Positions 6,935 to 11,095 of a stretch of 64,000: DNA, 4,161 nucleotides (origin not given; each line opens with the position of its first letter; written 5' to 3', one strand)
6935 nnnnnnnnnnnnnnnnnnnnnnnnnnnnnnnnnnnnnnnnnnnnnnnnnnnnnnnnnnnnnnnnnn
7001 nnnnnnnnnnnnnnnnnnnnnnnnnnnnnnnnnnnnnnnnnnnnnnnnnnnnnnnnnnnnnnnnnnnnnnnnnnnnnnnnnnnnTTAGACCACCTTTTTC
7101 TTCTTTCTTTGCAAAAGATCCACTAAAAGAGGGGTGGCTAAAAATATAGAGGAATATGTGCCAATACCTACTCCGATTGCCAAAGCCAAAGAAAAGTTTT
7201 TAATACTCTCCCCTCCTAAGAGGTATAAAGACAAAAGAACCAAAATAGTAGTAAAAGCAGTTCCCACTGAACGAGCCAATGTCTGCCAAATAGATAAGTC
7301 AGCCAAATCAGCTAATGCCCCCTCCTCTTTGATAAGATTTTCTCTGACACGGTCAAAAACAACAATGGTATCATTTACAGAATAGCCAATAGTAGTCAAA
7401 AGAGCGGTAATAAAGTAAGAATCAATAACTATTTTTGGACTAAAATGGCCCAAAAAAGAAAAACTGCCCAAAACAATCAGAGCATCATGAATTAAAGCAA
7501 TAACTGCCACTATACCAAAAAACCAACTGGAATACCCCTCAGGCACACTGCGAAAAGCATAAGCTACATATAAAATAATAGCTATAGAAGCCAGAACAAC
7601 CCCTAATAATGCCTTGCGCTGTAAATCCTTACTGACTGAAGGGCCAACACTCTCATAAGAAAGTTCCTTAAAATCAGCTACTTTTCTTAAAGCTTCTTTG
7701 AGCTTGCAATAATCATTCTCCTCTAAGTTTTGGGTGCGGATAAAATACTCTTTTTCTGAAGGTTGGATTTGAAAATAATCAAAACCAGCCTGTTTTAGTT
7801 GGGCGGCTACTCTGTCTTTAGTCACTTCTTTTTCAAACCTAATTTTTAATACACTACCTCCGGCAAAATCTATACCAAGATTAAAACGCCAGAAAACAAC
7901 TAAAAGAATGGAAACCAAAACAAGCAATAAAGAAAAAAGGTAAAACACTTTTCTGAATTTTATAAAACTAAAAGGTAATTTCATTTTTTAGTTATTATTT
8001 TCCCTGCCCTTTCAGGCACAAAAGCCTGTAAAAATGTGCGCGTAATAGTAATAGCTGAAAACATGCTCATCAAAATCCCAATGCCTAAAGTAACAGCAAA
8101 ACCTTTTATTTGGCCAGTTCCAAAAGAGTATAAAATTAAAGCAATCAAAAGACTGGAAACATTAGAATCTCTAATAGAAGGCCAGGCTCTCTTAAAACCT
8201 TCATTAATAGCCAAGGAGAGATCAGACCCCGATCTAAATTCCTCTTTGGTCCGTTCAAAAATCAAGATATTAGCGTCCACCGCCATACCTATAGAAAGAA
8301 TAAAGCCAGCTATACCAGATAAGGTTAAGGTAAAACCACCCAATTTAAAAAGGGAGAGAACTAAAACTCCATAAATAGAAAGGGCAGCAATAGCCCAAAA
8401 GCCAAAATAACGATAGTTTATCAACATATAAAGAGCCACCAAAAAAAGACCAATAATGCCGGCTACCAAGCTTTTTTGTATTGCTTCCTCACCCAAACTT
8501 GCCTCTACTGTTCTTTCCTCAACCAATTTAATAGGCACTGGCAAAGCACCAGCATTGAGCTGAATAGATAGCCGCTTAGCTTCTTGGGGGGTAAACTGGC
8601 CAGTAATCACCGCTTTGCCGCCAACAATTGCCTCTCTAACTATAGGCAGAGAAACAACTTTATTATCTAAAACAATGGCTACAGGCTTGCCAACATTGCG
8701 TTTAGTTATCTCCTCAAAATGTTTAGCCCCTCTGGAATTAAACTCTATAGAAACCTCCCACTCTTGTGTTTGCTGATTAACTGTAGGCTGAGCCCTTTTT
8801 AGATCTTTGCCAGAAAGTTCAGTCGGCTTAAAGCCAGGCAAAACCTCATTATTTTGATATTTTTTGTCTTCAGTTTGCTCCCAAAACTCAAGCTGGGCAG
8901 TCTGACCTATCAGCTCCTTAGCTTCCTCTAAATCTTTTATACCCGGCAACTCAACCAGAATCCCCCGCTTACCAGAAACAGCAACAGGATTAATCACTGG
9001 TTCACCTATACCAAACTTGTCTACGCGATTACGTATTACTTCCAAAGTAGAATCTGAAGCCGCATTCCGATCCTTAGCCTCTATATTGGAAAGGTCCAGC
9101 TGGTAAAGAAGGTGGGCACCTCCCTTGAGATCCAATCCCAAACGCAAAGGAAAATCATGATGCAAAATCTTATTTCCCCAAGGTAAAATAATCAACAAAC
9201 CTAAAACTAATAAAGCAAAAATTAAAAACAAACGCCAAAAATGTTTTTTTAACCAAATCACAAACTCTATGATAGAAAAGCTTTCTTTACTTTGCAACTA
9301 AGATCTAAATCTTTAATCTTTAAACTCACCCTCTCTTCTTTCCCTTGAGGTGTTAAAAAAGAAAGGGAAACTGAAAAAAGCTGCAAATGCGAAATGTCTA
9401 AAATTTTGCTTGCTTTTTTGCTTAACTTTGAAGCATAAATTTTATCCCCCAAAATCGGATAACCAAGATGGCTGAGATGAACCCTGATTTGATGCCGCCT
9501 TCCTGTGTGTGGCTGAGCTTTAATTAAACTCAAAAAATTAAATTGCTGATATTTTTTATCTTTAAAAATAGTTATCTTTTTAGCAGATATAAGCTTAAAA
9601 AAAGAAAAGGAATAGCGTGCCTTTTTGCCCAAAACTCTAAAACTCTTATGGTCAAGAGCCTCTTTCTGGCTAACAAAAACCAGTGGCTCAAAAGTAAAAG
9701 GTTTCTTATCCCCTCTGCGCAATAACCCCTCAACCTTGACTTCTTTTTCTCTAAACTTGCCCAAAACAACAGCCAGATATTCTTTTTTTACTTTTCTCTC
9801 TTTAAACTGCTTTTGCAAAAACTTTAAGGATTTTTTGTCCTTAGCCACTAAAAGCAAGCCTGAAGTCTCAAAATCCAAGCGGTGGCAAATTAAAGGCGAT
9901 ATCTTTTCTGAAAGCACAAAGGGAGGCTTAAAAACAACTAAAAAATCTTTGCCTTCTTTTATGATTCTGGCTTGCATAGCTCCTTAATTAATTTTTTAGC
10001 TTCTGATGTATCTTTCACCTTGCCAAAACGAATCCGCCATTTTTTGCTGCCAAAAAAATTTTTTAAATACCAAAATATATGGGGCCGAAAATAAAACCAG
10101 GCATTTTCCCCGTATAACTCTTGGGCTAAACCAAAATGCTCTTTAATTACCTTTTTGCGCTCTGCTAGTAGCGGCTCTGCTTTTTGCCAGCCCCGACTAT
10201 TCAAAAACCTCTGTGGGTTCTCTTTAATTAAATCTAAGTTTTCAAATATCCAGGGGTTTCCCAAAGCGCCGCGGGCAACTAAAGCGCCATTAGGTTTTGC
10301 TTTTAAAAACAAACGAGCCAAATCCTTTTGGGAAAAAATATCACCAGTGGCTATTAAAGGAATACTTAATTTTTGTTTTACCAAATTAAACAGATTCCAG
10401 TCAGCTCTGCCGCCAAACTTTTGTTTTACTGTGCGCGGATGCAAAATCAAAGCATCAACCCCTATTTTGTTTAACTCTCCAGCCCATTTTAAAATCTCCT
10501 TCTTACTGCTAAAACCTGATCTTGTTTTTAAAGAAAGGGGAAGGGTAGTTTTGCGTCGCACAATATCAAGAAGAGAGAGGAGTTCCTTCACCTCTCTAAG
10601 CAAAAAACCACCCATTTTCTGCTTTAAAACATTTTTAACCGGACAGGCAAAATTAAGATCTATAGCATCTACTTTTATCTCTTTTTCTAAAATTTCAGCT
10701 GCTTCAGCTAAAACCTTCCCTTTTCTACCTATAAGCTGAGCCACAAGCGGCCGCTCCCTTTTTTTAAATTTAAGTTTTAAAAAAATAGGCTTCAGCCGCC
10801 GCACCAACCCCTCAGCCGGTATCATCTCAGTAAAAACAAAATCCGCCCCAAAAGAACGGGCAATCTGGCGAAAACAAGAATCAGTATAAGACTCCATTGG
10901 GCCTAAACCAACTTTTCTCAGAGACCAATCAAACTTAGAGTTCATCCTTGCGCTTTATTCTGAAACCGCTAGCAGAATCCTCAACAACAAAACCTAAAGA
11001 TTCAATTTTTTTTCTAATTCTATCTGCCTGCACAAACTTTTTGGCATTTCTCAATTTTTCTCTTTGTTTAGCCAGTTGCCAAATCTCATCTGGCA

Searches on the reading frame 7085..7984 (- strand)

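Call 40: search_protein_families(library=pfam, proteins=[window:7085-7984:-], max_evalue=0.001)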
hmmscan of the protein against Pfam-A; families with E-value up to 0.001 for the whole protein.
window:7085-7984:- (299 aa): 2 families
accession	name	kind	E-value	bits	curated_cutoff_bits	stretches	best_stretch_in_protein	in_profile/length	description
PF02355.23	SecD_SecF_C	-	1.6e-57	194.4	20.5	1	96-292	3-188/189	Protein export membrane protein SecD/SecF, C-terminal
PF07549.19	Sec_GG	-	1.4e-06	28.1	20.3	1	34-54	8-28/28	SecD/SecF GG Motif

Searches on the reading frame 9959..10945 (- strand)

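Call 40: search_protein_families(library=pfam, proteins=[window:9959-10945:-], max_evalue=0.001)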
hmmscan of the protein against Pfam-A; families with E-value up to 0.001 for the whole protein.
window:9959-10945:- (328 aa): 1 family
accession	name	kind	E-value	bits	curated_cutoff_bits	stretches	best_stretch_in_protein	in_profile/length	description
PF01207.24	Dus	-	2.8e-59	201.2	20.4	1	15-321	3-303/311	Dihydrouridine synthase (Dus)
